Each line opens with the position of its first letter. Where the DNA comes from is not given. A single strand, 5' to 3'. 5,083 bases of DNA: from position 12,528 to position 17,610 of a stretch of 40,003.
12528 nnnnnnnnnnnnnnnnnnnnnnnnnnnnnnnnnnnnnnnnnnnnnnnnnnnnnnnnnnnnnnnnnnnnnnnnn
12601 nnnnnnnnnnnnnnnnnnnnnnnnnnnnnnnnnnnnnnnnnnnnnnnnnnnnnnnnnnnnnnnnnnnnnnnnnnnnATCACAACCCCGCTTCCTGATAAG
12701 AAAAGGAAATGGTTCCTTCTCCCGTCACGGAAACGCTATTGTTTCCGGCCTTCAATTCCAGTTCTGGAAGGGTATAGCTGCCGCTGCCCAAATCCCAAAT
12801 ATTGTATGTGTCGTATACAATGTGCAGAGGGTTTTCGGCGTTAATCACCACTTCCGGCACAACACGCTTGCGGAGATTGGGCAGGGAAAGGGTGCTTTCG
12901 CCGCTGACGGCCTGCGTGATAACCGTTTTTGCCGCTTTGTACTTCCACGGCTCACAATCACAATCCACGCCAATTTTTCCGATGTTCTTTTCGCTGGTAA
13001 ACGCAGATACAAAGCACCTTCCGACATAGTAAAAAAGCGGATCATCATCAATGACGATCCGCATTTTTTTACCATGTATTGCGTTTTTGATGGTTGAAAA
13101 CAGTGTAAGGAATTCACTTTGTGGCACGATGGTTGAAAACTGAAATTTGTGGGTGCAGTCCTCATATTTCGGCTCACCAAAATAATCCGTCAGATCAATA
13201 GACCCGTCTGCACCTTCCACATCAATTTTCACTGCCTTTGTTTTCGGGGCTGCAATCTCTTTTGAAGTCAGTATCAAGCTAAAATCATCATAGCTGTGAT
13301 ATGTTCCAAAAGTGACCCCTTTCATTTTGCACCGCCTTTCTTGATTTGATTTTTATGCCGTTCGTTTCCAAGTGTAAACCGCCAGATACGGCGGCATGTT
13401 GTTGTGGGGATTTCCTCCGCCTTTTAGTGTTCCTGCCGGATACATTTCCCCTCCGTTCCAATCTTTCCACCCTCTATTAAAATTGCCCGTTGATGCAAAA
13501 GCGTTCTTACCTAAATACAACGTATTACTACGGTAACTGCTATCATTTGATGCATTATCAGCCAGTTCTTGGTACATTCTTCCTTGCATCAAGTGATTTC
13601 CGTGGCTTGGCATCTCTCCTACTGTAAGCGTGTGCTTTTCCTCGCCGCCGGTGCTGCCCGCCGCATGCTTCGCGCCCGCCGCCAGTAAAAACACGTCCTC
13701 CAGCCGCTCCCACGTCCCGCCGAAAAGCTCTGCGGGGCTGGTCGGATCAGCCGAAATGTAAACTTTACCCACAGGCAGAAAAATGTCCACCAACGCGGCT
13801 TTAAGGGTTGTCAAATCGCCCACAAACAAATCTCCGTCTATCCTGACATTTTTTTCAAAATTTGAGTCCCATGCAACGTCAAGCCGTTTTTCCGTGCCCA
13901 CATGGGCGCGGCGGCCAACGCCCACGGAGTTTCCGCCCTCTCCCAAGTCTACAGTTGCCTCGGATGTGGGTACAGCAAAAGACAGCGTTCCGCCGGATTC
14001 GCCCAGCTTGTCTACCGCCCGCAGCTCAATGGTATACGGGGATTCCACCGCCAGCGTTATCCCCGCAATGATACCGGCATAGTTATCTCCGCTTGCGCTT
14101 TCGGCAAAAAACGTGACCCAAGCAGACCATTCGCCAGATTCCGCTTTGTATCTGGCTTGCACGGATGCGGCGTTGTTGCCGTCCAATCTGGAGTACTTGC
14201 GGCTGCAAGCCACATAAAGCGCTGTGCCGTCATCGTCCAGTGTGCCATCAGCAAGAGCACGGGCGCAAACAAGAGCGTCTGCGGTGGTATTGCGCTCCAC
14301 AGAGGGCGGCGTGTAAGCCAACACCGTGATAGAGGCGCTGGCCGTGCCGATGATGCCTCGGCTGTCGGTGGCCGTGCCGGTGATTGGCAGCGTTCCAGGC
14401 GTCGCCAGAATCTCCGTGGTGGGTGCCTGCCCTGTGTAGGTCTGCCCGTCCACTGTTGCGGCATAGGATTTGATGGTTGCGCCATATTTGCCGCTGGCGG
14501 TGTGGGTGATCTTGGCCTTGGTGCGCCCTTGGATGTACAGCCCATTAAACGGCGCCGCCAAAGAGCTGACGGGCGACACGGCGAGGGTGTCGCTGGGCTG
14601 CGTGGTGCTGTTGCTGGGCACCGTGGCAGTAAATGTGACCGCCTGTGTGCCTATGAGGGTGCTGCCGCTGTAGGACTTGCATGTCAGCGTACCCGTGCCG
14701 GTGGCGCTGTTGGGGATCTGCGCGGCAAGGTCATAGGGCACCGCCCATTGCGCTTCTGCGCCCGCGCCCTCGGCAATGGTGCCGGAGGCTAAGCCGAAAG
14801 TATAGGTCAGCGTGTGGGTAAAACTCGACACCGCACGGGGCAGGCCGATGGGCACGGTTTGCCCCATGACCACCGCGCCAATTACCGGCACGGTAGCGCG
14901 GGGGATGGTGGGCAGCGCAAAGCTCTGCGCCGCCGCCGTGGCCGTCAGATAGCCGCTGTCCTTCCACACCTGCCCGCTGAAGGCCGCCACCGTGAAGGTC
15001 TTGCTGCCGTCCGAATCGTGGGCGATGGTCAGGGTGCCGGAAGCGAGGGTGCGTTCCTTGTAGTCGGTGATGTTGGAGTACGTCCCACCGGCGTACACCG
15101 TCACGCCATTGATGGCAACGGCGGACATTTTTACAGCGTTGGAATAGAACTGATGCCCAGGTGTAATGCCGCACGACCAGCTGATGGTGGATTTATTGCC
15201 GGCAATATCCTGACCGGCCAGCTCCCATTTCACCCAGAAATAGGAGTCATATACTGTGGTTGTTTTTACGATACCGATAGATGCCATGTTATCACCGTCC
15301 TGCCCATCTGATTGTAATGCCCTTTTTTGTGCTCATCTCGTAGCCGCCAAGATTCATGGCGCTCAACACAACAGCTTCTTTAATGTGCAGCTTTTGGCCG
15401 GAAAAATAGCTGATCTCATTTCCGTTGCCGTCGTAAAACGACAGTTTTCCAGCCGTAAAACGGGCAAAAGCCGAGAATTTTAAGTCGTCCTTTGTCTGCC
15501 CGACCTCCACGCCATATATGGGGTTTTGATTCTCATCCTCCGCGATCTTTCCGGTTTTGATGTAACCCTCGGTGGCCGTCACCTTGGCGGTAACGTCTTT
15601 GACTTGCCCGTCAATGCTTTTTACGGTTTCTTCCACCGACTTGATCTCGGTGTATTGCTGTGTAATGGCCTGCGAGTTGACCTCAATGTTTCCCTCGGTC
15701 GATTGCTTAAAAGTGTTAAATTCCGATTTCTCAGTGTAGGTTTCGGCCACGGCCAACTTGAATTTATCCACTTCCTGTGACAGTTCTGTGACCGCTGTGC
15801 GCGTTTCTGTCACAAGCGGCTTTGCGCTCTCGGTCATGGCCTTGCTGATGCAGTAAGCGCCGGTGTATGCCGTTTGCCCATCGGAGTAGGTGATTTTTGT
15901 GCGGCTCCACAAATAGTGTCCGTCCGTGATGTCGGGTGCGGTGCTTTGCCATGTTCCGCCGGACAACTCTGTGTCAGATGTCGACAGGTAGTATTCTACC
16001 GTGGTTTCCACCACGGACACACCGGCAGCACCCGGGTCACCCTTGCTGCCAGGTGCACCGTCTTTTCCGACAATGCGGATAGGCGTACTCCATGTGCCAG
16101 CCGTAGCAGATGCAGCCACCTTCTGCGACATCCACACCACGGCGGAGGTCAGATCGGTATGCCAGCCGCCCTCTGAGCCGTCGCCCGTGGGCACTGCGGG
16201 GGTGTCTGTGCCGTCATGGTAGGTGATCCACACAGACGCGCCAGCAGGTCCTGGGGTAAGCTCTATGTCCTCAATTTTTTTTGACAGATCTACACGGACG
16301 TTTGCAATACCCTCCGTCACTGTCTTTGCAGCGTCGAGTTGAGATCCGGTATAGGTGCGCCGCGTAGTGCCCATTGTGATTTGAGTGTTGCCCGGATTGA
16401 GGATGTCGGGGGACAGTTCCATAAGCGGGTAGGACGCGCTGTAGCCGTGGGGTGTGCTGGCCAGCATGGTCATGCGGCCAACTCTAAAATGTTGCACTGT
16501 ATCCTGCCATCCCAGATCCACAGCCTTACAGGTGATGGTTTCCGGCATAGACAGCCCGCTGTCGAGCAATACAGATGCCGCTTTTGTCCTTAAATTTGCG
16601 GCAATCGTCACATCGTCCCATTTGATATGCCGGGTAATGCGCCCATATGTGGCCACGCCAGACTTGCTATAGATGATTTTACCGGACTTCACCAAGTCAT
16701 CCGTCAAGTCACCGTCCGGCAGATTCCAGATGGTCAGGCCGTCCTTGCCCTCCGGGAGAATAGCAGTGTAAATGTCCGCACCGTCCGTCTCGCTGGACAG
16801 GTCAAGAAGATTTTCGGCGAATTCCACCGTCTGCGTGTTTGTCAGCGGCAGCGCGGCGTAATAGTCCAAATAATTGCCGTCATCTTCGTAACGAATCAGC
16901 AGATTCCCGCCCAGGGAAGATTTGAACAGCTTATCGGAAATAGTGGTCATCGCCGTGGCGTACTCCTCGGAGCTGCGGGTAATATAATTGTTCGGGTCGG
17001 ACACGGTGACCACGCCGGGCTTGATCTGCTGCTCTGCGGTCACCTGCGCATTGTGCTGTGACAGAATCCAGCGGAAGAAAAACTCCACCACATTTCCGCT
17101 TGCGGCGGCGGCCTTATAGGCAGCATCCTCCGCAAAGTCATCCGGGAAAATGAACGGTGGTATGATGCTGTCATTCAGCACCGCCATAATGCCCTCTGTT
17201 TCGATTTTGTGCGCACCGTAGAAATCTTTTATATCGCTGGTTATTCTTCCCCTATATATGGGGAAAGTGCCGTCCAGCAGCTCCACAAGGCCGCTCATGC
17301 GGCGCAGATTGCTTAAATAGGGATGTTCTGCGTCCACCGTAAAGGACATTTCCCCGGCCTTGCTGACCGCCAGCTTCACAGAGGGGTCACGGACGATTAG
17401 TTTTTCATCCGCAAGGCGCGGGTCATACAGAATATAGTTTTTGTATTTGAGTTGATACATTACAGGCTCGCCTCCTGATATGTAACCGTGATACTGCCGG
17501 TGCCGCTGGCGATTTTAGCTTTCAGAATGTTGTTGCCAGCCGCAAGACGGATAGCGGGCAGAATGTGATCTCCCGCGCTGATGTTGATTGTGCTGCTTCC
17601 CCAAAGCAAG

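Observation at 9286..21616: Whole tail-initiator/tail-tip gene set present twice: two tape-measure proteins and two Dit-Tal-RBP cassettes in tandem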

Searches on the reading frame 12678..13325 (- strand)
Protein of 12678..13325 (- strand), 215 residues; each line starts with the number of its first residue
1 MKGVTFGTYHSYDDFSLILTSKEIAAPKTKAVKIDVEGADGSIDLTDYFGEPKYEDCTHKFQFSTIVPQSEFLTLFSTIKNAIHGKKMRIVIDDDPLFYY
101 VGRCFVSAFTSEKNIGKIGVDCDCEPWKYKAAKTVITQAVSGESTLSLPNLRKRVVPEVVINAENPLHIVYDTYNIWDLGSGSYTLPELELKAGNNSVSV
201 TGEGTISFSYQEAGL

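Call 4: search_protein_families(library=pfam, proteins=[window:12678-13325:-], max_evalue=0.01)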
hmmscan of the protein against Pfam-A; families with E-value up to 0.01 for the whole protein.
window:12678-13325:- (215 aa): 0 families

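Call 5: search_protein_families(library=phrogs, proteins=[window:12678-13325:-], max_evalue=0.001)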
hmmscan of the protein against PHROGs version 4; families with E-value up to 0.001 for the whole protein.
window:12678-13325:- (215 aa): 1 family
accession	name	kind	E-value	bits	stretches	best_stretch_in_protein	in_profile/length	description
phrog_33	-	tail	1.8e-12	48.1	1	4-205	39-268/651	distal tail protein Dit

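Call 18: find_encoding_contigs(protein=window:12678-13325:-, flank=10000, max_places=10)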
Protein window:12678-13325:- (215 aa): 23 contigs read that carry it; 3 places shown.
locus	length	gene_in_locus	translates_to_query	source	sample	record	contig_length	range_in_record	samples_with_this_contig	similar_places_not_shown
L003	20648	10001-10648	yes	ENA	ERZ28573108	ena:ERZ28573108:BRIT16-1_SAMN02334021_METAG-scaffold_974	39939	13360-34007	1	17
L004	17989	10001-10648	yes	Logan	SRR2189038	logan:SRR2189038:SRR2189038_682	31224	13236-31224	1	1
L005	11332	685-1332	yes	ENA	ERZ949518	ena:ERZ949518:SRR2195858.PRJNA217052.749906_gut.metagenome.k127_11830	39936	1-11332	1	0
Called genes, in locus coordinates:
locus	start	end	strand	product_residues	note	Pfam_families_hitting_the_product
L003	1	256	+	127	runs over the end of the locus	-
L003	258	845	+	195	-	-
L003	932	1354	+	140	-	-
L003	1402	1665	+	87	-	-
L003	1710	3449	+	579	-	-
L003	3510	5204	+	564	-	-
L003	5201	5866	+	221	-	-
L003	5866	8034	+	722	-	PF06605:Prophage_tail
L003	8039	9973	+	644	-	PF05895:DUF859, PF21939:Gp10_C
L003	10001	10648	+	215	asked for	-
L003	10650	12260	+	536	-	PF24032:YQBQ (faint), PF06605:Prophage_tail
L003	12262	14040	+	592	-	PF05895:DUF859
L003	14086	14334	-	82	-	-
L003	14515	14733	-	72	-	-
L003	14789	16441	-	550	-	PF00239:Resolvase, PF07508:Recombinase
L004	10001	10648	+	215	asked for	-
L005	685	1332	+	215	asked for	-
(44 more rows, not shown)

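Call 47: search_solved_structures(query=window:12678-13325:-, max_evalue=1)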
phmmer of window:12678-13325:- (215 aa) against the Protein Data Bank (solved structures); distinct sequences matched with E-value up to 1: 0.

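Call 50: find_homologous_proteins(query=window:12678-13325:-, max_evalue=0.001)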
Query window:12678-13325:- (215 aa): 1153 proteins with E <= 0.001 among 1332 candidates; the best 120 are listed.
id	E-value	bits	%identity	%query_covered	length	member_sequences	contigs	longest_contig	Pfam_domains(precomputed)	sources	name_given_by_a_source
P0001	3.3e-126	437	88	100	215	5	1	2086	-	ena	-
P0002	1.4e-125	435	88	100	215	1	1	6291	-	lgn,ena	-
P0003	3.8e-125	434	88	100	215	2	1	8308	-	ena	-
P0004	5.7e-125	433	87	100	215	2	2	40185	-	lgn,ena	-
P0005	5.7e-125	433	87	100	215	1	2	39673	-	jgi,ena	jgi:phage-related protein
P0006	7.2e-125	433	88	100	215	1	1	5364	-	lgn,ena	-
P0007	7.6e-125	433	87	100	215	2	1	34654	-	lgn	-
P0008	8.8e-125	432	87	100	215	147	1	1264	-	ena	-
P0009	1.1e-124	432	87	100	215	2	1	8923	-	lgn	-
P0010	1.3e-124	432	87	100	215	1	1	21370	-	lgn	-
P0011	2.6e-124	431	87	100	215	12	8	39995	-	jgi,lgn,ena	jgi:phage-related protein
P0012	1.0e-123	429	86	100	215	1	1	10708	-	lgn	-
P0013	4.8e-123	427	86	100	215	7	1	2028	-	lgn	-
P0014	1.4e-122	425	85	100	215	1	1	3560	-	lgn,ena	-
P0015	2.3e-122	425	85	100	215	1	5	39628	-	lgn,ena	-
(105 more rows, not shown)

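Call 57: predict_structure(alignment_id=A2)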
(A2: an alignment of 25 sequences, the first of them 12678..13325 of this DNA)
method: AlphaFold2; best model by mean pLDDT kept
length: 215 residues; sequences in the alignment: 25
mean_pLDDT: 79.7   pTM: 0.57
mean pLDDT of the five models: 79.7, 76.4, 75.7, 75.3, 74.0
residues with pLDDT >= 90: 26; 70-90: 142; 50-70: 46; < 50: 1
segments of 3 or more residues with pLDDT < 50: none
pLDDT, mean of each block of 10 residues (from residue 1): 83 87 74 56 54 70 83 86 89 79 84 76 79 82 87 80 89 85 86 85 89 60
secondary structure, 60 per line:
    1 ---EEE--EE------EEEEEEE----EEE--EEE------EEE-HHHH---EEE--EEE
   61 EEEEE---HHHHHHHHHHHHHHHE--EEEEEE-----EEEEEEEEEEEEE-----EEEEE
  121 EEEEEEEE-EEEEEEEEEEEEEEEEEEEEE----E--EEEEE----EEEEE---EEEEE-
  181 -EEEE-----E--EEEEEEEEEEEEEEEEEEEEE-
elements in order: E4-6 E17-23 E28-30 E33-35 E42-44 H46-49 E53-55 E58-65 H69-83 E87-92 E98-110 E116-128 E130-150 E158-162 E167-171 E175-179 E182-185 E194-214

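Call 59: fold_search(model_id=the predicted structure, library=pdb)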
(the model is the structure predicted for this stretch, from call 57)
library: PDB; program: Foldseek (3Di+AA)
matches with E <= 10: 801; with E <= 0.001: 11
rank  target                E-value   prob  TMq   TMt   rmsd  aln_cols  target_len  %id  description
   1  2x8k_C                1.2e-08  1.00  0.40  0.36  14.2       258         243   11  Crystal Structure of SPP1 Dit (gp 19.1) Protein, a Paradigm of Hub Adsorption Apparatus in Gram-positive Infecting Pha (released 2010-09-15)
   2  9m8o_G                1.8e-08  1.00  0.40  0.35  14.7       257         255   14  Cryo-EM structure of bacteriophage NF5 baseplate (released 2025-12-17)
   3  2x8k_A                1.9e-08  1.00  0.40  0.36  14.2       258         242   10  Crystal Structure of SPP1 Dit (gp 19.1) Protein, a Paradigm of Hub Adsorption Apparatus in Gram-positive Infecting Pha (released 2010-09-15)
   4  9m8o_I                3.6e-08  1.00  0.41  0.36  14.8       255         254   13  Cryo-EM structure of bacteriophage NF5 baseplate (released 2025-12-17)
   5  9j1k_K                3.0e-07  1.00  0.45  0.37  14.6       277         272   12  Tip region of monocin (released 2025-01-08)
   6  9m8o_J                5.4e-07  1.00  0.39  0.34  14.6       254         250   14  Cryo-EM structure of bacteriophage NF5 baseplate (released 2025-12-17)
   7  4v96_AV               2.8e-06  1.00  0.40  0.36  14.4       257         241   12  The structure of a 1.8 MDa viral genome injection device suggests alternative infection mechanisms (released 2014-07-09)
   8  4v96_AS               3.0e-06  1.00  0.40  0.36  14.6       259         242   12  The structure of a 1.8 MDa viral genome injection device suggests alternative infection mechanisms (released 2014-07-09)
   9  8zdo_m                2.0e-05  1.00  0.38  0.30  14.4       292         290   12  Cryo-EM structure of Mycobacteriophage Douge baseplate (gp13, gp17, gp23, gp16, gp18 and gp20) (released 2025-06-25)
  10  6v8i_AC               2.6e-05  1.00  0.41  0.30  17.5       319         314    7  Composite atomic model of the Staphylococcus aureus phage 80alpha baseplate (released 2020-03-04)
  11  2wzp_P                7.0e-05  1.00  0.43  0.33  14.4       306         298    8  Structures of Lactococcal Phage p2 Baseplate Shed Light on a Novel Mechanism of Host Attachment and Activation in Siph (released 2010-02-16)
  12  7t4f_A                6.0e-03  0.99  0.38  0.35  10.1       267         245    9  Structure of bacteriophage lambda tube protein V in C3 (released 2023-06-14)
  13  8iyk_D                7.8e-03  0.92  0.33  0.30  13.7       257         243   10  Tail tip conformation 1 of phage lambda tail (released 2023-10-18)
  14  9mfe_A                1.0e-02  1.00  0.34  0.45   7.9       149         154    8  cryoEM structure of Escherichia phage YDC107 tail core (released 2025-01-01)
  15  7vrr_D                1.5e-02  0.97  0.22  0.41   7.9        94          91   16  Crystal structure of Arabidopsis thaliana HDT1 (released 2022-09-21)
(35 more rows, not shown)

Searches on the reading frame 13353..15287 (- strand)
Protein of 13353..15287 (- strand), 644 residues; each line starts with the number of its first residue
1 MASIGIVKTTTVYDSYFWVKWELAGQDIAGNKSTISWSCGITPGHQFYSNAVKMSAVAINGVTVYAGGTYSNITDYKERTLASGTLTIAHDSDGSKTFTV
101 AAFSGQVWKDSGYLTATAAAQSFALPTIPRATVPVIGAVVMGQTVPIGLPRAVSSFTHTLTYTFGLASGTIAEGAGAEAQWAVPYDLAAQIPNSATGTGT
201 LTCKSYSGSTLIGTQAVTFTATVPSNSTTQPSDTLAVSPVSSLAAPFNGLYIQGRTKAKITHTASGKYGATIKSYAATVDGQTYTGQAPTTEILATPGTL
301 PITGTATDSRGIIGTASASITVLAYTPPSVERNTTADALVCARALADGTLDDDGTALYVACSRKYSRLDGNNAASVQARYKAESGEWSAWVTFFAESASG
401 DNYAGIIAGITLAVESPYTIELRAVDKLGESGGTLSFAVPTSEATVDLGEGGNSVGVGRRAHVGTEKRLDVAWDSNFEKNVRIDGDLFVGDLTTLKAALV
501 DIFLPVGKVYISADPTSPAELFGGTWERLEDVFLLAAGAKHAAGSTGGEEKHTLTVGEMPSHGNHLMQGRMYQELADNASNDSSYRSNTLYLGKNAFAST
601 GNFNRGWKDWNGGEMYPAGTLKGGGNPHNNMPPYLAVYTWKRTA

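Call 4: search_protein_families(library=pfam, proteins=[window:13353-15287:-], max_evalue=0.01)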
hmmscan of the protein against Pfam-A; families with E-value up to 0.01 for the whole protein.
window:13353-15287:- (644 aa): 2 families
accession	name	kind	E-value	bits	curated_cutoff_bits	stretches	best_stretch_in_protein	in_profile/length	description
PF05895.17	DUF859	-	3.5e-49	168.3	28.8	1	23-331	20-333/626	Siphovirus protein of unknown function (DUF859)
PF21939.1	Gp10_C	-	7.6e-15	56.5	27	1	500-643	2-139/139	Baseplate structural protein Gp10, C-terminal domain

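Call 5: search_protein_families(library=phrogs, proteins=[window:13353-15287:-], max_evalue=0.001)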
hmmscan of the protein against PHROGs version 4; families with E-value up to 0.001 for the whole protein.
window:13353-15287:- (644 aa): 7 families
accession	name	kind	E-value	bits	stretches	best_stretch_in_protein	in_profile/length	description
phrog_372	-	tail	2e-87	295.6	1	2-616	2-613/743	tail protein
phrog_18627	-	tail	4.4e-43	148.8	1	22-283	19-287/317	tail protein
phrog_24267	-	unknown function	3.9e-19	70.3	2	402-601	59-245/266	-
phrog_5717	-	tail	1.3e-15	57.8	1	492-644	991-1150/1150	tail protein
phrog_6465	-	tail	3.6e-14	54.1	1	498-644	113-281/281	tail protein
phrog_8763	-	tail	5.5e-08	32.4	1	539-638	641-743/1024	tail protein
phrog_8469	-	tail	1.4e-05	25.6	1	528-585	159-216/303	tail fiber protein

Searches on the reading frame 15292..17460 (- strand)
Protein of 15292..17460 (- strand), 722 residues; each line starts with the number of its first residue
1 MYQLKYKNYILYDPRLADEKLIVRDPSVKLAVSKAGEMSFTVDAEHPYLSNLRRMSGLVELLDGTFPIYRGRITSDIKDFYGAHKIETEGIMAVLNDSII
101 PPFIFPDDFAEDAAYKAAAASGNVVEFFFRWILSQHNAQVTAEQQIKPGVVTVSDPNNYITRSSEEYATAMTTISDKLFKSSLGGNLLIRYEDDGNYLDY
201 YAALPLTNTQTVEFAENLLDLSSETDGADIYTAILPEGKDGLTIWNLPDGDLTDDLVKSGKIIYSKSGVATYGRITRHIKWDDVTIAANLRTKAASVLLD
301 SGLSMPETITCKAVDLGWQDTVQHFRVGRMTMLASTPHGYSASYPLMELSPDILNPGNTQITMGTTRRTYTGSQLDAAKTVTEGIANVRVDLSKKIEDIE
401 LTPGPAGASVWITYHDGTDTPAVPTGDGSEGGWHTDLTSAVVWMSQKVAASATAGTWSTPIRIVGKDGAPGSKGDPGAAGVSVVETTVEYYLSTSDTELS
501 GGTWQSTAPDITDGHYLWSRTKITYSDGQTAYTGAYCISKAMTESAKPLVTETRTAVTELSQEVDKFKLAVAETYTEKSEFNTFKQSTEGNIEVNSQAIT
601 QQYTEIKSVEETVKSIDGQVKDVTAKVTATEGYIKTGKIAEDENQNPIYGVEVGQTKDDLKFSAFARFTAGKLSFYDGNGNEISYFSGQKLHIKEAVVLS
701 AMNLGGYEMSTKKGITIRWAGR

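Call 4: search_protein_families(library=pfam, proteins=[window:15292-17460:-], max_evalue=0.01)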
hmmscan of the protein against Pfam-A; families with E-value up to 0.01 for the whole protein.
window:15292-17460:- (722 aa): 2 families
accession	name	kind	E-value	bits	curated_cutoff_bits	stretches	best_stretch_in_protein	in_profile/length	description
PF06605.17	Prophage_tail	-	2.2e-09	37.8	31.3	1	189-371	73-244/250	Prophage endopeptidase tail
PF01519.22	DUF16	-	0.0017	19.2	40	1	567-635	10-79/104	Protein of unknown function DUF16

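Call 5: search_protein_families(library=phrogs, proteins=[window:15292-17460:-], max_evalue=0.001)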
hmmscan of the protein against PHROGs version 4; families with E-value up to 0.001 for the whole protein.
window:15292-17460:- (722 aa): 11 families
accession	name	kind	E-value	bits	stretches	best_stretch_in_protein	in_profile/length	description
phrog_3558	-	tail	1.2e-76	260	1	1-383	10-392/1047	tail protein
phrog_9886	-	unknown function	8.6e-48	163.8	1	1-393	1-382/940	-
phrog_15074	-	unknown function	2.1e-22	79.4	2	455-540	1282-1361/1773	-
phrog_38044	-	unknown function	6.1e-12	44.3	1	440-594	2885-3034/3576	-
phrog_19556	-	tail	5.1e-10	39.6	1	458-536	174-254/645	tail fiber protein; host specificity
phrog_6468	-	tail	1.5e-09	37.2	1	432-690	900-1149/1366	tail fiber protein; host specificity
phrog_28865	-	tail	5.4e-09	35.7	1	444-536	347-441/810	tail protein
phrog_30133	-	head and packaging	3.8e-08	33.2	1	460-531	149-220/621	virion structural protein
phrog_25191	-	unknown function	1.1e-07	31.2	1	402-466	315-383/855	-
phrog_10693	-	moron, auxiliary metabolic gene and host takeover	1.4e-05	24.5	1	466-530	602-665/1219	host range and adsorption protein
phrog_12917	-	unknown function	0.00014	23.2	1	519-629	3-110/110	-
